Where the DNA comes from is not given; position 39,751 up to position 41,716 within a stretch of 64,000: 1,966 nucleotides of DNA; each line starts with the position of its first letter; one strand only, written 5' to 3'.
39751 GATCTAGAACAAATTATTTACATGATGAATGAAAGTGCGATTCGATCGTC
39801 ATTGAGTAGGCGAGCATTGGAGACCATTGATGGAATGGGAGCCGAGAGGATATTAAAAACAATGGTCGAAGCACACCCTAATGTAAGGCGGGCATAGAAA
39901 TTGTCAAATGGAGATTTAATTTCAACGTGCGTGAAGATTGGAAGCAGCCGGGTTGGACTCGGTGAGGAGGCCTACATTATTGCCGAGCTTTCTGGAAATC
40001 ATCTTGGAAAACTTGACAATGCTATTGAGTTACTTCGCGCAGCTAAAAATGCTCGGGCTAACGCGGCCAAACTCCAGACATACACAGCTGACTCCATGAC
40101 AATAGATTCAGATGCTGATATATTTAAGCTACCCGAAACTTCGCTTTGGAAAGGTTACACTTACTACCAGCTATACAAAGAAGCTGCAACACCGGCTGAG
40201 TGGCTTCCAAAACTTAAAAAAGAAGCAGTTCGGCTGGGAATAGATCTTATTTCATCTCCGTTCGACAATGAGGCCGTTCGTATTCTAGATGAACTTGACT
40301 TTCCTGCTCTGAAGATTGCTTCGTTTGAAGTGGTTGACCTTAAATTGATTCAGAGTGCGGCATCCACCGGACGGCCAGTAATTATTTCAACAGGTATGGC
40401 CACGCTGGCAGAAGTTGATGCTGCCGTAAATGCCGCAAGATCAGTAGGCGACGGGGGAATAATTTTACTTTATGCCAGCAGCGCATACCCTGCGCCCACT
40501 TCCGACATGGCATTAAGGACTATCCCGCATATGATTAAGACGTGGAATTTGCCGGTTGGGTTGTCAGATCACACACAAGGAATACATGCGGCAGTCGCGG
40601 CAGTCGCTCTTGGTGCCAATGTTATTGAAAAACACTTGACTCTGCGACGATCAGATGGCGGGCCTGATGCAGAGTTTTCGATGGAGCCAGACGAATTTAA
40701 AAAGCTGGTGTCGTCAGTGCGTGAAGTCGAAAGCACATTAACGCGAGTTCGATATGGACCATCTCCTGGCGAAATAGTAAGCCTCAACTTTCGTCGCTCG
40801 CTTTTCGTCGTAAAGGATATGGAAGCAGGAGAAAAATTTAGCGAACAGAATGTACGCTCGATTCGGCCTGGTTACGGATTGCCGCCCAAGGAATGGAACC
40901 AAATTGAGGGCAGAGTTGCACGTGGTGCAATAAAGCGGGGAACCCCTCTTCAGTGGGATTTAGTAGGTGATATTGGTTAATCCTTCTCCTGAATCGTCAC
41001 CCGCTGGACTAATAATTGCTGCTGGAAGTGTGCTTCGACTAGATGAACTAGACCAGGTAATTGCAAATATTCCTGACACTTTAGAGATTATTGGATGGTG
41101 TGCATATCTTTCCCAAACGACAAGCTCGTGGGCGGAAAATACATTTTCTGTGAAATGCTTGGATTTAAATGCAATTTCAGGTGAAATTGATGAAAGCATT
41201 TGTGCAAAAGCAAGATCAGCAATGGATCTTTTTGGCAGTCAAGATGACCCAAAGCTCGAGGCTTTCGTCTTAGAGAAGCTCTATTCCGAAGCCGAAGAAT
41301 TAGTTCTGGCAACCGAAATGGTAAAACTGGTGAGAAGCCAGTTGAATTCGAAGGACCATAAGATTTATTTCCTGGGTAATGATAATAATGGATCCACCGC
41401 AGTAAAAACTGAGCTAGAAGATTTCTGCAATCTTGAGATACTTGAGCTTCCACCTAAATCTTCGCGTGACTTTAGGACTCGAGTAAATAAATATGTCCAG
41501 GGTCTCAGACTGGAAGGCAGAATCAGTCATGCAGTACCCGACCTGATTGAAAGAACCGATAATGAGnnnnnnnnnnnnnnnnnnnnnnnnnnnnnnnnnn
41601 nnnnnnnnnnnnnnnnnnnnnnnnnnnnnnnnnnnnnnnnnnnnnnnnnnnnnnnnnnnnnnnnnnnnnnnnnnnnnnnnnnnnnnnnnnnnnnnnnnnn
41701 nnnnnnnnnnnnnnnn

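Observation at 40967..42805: A 612-aa orphan overlapping the pseI stop: candidate pseudaminyltransferase of an undescribed family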

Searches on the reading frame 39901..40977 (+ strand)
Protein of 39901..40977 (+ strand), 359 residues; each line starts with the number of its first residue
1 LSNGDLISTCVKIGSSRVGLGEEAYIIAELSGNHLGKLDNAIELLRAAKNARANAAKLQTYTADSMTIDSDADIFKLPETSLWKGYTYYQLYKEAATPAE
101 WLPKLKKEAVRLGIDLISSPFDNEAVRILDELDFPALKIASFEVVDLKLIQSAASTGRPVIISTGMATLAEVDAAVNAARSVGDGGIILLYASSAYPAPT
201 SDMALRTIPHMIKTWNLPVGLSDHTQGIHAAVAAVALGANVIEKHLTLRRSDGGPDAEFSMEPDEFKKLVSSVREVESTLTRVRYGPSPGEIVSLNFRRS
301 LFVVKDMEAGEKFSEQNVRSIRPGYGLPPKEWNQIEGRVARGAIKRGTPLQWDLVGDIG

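Call 5: search_protein_families(library=pfam, proteins=[window:39901-40977:+], max_evalue=0.1)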
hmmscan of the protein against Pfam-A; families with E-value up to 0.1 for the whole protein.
window:39901-40977:+ (359 aa): 3 families
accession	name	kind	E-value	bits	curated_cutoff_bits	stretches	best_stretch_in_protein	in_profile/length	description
PF03102.20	NeuB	-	1.6e-79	267.2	22.1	1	45-282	2-238/241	NeuB family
PF08666.17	SAF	-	1.3e-13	51.7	21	1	298-354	1-61/63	SAF domain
PF00936.24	BMC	-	0.051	14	24.5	0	136-192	20-68/75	BMC domain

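Call 6: search_protein_families(library=ncbifam, proteins=[window:39901-40977:+], max_evalue=0.1)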
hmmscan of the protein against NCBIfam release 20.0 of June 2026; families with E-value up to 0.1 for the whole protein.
window:39901-40977:+ (359 aa): 5 families
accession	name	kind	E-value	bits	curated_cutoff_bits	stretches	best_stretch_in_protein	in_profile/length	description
TIGR03586.1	PseI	equivalog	1.4e-126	422.1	340.25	1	24-350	2-327/327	pseudaminic acid synthase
TIGR03569.1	NeuB_NnaB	equivalog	1.2e-82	277.7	399.65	1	25-348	2-327/329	N-acetylneuraminate synthase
NF006421.0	PRK08673.1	subfamily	1.7e-05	24.2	335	1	102-281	147-334/338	3-deoxy-7-phosphoheptulonate synthase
TIGR01361.1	DAHP_synth_Bsub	equivalog_domain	6.5e-05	22.4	267.75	1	103-274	79-258/260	3-deoxy-7-phosphoheptulonate synthase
NF009239.0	PRK12595.1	equivalog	0.032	13.2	279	1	105-279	174-356/360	bifunctional 3-deoxy-7-phosphoheptulonate synthase/chorismate mutase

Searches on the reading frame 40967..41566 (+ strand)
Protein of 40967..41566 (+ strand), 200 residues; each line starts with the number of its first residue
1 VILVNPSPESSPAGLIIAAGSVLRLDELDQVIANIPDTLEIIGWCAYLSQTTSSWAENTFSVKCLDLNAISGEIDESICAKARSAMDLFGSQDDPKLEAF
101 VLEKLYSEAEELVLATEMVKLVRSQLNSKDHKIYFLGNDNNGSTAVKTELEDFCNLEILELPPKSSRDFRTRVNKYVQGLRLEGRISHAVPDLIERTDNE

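Call 25: search_protein_families(library=pfam, proteins=[window:40967-41566:+], max_evalue=10)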
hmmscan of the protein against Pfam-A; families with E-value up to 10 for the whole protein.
window:40967-41566:+ (200 aa): 0 families

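Call 26: search_protein_families(library=ncbifam, proteins=[window:40967-41566:+], max_evalue=10)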
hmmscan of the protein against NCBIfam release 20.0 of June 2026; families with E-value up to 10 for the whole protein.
window:40967-41566:+ (200 aa): 0 families
